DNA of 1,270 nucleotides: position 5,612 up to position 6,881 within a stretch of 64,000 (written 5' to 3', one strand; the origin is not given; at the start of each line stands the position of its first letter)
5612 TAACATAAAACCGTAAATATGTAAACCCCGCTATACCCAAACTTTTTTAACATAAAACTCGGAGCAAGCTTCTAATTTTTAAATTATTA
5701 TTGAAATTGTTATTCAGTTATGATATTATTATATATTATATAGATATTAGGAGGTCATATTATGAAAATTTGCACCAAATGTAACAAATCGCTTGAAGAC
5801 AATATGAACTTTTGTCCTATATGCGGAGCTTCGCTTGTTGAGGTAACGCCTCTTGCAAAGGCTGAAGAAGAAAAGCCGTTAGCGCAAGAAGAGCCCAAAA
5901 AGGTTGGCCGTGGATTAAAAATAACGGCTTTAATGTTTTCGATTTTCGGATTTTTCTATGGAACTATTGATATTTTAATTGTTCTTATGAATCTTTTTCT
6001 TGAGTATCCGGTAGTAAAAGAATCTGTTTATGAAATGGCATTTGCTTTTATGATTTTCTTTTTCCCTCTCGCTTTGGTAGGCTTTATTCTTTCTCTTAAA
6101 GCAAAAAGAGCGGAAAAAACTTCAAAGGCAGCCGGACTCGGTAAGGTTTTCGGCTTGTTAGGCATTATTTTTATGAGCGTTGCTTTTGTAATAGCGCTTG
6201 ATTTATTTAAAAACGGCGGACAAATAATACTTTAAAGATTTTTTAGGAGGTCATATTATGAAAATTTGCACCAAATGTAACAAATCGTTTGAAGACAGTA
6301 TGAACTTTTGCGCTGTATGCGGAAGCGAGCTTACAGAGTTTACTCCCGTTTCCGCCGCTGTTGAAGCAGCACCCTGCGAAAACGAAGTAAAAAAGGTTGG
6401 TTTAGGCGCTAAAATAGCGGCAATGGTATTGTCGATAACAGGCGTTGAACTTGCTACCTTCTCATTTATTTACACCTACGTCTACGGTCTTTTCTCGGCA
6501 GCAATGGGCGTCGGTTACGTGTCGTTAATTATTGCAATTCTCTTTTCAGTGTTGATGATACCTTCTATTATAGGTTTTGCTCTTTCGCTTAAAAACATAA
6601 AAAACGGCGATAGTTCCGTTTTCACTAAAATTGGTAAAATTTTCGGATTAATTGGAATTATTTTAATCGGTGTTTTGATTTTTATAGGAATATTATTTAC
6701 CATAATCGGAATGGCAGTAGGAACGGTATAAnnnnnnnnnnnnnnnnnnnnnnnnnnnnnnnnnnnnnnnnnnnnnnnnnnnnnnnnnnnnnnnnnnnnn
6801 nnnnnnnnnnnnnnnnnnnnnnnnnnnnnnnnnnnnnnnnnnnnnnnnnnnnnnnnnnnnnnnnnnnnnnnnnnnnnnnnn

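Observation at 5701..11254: Seven-gene operon coupling zinc-ribbon membrane proteins, an adenylase-carrier fusion, a double LPLAT, a free carrier and a PLAAT/LRAT enzyme: candidate undescribed lipid acylation/remodelling system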

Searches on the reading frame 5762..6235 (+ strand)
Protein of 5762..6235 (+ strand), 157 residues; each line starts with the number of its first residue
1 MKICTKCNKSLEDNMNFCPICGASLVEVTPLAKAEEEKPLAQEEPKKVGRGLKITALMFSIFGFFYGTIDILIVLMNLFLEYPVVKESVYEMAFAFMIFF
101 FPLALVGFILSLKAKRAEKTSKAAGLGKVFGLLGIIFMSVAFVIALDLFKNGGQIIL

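Call 3: search_protein_families(library=pfam, proteins=[window:5762-6235:+], max_evalue=0.01)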
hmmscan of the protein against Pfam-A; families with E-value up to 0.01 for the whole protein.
window:5762-6235:+ (157 aa): 8 families
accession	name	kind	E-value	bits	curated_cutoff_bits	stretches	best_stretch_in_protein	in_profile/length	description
PF13240.11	Zn_Ribbon_1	-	1e-07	32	25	1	4-25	2-23/23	zinc-ribbon domain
PF13248.11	Zn_ribbon_3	-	0.00031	20.5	27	1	1-23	2-24/26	zinc-ribbon domain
PF07666.16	MpPF26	-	0.0004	20.8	37.2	1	96-147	15-73/75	M penetrans paralogue family 26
PF12773.13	DZR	-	0.00042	20.9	27.3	1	3-22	26-45/45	Double zinc ribbon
PF24460.1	DUF7575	-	0.0042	16.9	28.5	1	4-25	6-27/28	Domain of unknown function (DUF7575)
PF23600.1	DUF7139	-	0.005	16.9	30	1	59-141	26-106/150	Domain of unknown function (DUF7139)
PF17032.10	Zn_ribbon_15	-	0.0056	17.9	28.9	1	2-22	53-73/73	zinc-ribbon family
PF18912.6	DZR_2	-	0.01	16.1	27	0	2-25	22-46/56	Double zinc ribbon domain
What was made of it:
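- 5762..6235 (+): ZnR-TM protein 1: N-terminal zinc ribbon plus three TM helices, DUF4190/MpPF26-like. Recurrent accessory of the cluster. Pfam Zn_Ribbon_1 E=1e-7 (call 3).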

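Call 4: search_protein_families(library=ncbifam, proteins=[window:5762-6235:+], max_evalue=0.01)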
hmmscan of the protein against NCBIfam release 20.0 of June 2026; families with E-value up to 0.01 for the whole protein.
window:5762-6235:+ (157 aa): 1 family
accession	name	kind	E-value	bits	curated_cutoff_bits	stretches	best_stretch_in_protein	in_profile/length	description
NF053815.1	teico_TcaA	equivalog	0.009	14.9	550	0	1-65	1-61/463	membrane-associated protein TcaA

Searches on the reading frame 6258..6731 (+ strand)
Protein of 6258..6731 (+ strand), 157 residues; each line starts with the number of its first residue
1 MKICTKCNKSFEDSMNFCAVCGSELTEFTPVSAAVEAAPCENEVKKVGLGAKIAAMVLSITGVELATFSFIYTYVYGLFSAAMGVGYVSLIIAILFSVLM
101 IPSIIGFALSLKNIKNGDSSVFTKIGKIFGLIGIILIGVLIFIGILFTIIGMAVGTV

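Call 3: search_protein_families(library=pfam, proteins=[window:6258-6731:+], max_evalue=0.01)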
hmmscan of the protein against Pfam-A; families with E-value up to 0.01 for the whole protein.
window:6258-6731:+ (157 aa): 3 families
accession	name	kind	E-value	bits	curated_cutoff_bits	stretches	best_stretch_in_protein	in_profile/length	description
PF13240.11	Zn_Ribbon_1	-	0.0002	21.5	25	1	4-25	2-23/23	zinc-ribbon domain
PF12773.13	DZR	-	0.0031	18.1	27.3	1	4-26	1-23/45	Double zinc ribbon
PF13248.11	Zn_ribbon_3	-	0.0044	16.9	27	1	1-25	2-26/26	zinc-ribbon domain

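Call 4: search_protein_families(library=ncbifam, proteins=[window:6258-6731:+], max_evalue=0.01)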
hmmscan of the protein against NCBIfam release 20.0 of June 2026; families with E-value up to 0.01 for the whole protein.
window:6258-6731:+ (157 aa): 0 families
